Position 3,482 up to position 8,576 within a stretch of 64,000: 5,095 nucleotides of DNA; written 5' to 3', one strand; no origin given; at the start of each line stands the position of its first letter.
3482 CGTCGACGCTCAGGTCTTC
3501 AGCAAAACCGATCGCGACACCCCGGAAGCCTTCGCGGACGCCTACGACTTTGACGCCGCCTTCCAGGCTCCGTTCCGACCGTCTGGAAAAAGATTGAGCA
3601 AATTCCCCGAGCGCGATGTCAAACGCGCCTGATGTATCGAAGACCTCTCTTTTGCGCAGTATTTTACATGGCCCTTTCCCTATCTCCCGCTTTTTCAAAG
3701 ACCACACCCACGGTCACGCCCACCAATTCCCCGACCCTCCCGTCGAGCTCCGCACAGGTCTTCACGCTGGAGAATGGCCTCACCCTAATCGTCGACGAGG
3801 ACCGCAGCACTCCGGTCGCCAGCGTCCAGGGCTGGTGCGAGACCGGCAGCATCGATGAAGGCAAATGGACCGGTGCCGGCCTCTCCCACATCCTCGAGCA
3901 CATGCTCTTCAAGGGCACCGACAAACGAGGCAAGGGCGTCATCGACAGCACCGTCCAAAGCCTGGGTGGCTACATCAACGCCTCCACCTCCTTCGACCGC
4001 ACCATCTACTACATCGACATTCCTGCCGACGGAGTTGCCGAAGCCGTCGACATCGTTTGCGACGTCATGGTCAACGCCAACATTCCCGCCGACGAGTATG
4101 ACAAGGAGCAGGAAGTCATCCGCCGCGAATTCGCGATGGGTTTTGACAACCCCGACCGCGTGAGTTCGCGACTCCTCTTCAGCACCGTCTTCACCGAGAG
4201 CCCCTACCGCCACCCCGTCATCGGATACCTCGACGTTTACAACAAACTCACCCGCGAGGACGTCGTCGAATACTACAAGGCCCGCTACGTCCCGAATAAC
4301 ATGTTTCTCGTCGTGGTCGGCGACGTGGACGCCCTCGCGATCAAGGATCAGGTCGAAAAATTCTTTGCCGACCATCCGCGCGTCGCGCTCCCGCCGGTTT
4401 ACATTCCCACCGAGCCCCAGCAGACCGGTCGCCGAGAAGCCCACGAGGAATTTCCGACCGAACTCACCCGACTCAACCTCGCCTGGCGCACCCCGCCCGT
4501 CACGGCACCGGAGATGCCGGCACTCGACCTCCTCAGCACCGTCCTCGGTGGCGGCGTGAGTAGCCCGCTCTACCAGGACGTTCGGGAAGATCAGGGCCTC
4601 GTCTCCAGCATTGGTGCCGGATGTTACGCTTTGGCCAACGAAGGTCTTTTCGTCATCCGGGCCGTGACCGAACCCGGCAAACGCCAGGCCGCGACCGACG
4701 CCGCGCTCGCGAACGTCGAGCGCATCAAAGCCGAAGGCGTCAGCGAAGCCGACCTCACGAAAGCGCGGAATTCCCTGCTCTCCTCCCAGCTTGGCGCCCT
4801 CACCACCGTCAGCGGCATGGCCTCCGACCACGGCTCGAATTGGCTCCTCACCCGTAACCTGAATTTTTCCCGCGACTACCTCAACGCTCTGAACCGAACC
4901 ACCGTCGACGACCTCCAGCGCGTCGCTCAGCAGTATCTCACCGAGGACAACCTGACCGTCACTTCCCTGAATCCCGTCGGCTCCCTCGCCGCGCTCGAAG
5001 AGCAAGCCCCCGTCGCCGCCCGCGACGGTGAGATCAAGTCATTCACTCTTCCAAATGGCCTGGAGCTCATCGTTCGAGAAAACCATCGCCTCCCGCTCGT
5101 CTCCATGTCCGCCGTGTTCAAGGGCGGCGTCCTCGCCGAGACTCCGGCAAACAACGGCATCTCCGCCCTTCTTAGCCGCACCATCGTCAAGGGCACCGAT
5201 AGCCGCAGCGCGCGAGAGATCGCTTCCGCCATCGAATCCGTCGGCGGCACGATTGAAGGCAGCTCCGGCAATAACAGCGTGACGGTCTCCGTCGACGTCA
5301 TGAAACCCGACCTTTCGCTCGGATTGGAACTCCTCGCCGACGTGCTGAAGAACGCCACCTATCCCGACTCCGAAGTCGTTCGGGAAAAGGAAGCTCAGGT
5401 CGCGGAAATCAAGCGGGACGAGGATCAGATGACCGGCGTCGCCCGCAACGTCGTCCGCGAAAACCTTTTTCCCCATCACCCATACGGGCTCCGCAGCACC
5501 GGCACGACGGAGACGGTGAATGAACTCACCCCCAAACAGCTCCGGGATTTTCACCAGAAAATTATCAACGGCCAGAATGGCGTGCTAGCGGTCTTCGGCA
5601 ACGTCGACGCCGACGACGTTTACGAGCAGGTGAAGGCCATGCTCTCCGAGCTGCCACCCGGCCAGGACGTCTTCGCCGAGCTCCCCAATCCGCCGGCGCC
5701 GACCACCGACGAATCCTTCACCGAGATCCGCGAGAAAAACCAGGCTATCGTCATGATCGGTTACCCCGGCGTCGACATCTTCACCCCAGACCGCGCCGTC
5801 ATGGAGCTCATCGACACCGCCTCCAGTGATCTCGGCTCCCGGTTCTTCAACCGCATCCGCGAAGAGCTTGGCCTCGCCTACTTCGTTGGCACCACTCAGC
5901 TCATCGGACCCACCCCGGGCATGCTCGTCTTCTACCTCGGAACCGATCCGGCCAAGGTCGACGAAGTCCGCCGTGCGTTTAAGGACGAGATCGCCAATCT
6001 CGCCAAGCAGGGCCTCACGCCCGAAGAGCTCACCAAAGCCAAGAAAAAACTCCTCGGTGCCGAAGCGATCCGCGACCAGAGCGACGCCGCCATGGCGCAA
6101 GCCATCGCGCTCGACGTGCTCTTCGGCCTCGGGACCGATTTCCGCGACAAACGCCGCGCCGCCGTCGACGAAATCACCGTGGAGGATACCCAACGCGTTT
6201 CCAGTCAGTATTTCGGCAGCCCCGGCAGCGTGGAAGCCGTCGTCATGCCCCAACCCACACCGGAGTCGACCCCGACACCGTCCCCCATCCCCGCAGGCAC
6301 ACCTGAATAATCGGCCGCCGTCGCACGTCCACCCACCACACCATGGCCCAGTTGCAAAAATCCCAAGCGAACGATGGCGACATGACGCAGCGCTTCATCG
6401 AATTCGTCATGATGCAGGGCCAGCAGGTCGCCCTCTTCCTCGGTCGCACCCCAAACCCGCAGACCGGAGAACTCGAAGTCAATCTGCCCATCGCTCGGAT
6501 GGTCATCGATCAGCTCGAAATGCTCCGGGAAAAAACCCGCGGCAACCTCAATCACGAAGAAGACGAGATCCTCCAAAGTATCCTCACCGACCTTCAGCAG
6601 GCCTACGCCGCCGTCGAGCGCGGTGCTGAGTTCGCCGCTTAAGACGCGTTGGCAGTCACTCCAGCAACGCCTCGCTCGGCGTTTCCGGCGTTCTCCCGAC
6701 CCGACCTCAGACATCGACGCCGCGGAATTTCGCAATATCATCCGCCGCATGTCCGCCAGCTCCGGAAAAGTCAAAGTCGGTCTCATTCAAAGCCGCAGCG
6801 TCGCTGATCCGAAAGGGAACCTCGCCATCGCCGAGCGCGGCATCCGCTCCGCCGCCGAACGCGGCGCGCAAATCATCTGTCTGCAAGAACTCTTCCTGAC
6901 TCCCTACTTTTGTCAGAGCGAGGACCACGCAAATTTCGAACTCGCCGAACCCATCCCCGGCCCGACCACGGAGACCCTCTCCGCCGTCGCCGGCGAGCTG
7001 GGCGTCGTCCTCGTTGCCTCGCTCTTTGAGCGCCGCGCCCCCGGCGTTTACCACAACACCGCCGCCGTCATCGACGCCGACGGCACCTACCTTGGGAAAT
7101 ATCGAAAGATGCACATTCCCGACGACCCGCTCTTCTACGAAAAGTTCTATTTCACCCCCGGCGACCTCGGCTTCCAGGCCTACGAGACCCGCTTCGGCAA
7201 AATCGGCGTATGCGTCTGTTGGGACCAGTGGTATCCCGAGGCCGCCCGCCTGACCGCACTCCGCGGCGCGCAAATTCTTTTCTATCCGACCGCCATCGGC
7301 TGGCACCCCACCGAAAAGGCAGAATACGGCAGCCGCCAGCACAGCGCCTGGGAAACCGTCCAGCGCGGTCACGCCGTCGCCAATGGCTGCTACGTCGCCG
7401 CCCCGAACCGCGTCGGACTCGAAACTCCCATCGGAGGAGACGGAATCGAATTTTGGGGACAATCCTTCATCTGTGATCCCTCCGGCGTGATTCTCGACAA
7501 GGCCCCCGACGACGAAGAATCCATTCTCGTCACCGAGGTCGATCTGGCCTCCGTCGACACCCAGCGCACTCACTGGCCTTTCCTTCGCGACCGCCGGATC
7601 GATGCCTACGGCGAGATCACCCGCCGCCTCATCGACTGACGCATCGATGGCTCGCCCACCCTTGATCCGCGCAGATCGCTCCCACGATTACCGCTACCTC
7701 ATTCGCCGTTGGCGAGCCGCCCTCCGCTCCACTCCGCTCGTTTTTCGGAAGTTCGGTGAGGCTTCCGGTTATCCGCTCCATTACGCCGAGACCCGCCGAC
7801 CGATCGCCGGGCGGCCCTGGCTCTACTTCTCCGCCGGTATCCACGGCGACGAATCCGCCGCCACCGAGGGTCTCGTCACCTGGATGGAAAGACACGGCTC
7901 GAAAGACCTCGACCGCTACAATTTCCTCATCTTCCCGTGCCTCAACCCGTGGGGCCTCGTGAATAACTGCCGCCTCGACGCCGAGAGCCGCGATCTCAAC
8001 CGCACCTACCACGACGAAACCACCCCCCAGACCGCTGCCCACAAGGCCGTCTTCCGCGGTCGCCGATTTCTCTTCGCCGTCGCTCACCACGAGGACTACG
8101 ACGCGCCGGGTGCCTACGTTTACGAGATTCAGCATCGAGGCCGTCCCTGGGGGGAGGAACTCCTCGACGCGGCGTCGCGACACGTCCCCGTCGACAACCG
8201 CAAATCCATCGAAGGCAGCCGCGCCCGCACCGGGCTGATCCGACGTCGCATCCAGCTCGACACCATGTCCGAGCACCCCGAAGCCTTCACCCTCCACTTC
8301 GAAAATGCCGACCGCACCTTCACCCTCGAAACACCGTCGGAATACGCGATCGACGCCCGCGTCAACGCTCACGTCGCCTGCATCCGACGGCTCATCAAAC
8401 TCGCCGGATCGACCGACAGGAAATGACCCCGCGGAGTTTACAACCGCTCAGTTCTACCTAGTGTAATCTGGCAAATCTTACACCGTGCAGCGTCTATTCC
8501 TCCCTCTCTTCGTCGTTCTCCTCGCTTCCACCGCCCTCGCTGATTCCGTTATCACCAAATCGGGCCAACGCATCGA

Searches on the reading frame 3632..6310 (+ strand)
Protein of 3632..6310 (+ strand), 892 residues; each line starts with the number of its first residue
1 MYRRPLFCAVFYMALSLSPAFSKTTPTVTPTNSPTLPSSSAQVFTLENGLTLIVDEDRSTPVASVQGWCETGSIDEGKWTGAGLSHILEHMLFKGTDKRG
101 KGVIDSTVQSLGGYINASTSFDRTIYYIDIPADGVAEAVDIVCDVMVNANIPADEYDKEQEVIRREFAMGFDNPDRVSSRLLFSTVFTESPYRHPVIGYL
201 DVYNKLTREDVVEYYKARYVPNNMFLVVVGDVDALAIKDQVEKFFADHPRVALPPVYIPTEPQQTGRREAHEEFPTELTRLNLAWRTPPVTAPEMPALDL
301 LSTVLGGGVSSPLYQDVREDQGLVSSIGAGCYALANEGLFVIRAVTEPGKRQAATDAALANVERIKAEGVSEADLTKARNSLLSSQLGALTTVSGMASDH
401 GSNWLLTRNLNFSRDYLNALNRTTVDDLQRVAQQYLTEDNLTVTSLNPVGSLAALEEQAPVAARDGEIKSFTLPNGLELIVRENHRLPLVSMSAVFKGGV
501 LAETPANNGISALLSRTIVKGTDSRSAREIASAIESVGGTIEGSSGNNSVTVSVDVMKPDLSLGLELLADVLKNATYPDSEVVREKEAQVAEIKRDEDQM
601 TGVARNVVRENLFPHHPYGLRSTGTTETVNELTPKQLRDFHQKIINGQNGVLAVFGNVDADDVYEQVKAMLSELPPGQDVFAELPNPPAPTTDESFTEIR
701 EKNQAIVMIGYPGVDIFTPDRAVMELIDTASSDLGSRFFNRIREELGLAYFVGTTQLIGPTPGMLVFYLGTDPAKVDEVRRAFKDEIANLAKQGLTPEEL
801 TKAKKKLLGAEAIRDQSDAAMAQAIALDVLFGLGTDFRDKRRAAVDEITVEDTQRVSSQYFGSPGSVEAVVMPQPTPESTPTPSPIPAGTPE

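Call 34: search_protein_families(library=pfam, proteins=[window:3632-6310:+])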
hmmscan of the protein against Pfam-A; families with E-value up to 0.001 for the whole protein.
window:3632-6310:+ (892 aa): 3 families
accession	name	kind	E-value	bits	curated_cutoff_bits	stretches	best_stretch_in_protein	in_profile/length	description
PF05193.26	Peptidase_M16_C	-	1.5e-76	256.8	23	2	205-382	1-181/181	Peptidase M16 inactive domain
PF00675.25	Peptidase_M16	-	1.6e-42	145.4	22.3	2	55-197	5-146/149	Insulinase (Peptidase family M16)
PF22456.1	PqqF-like_C_4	-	8.3e-05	23.1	27.5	0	735-823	7-97/100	PQQ synthase PqqF-like, C-terminal lobe domain 4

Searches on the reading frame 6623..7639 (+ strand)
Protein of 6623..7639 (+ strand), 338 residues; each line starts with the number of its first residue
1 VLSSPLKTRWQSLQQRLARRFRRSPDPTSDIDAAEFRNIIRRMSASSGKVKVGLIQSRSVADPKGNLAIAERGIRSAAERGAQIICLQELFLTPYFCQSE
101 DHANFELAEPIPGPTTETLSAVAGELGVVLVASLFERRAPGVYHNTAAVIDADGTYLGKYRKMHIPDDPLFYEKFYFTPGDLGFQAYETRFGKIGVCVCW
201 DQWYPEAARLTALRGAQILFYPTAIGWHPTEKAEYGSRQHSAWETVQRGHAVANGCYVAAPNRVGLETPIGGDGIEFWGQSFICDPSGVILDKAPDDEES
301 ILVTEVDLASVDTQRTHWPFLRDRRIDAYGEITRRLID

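Call 34: search_protein_families(library=pfam, proteins=[window:6623-7639:+])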
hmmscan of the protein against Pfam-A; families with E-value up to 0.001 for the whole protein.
window:6623-7639:+ (338 aa): 1 family
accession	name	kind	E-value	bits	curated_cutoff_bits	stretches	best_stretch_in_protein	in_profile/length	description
PF00795.27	CN_hydrolase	-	4.4e-64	216.7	23.2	1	51-314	1-254/256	Carbon-nitrogen hydrolase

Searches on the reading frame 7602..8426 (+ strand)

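Call 34: search_protein_families(library=pfam, proteins=[window:7602-8426:+])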
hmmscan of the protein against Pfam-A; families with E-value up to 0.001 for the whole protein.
window:7602-8426:+ (274 aa): 1 family
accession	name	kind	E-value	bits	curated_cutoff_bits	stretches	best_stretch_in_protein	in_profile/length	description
PF24827.1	AstE_AspA_cat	-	2.6e-10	40.6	25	1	74-152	5-84/192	Succinylglutamate desuccinylase/Aspartoacylase catalytic domain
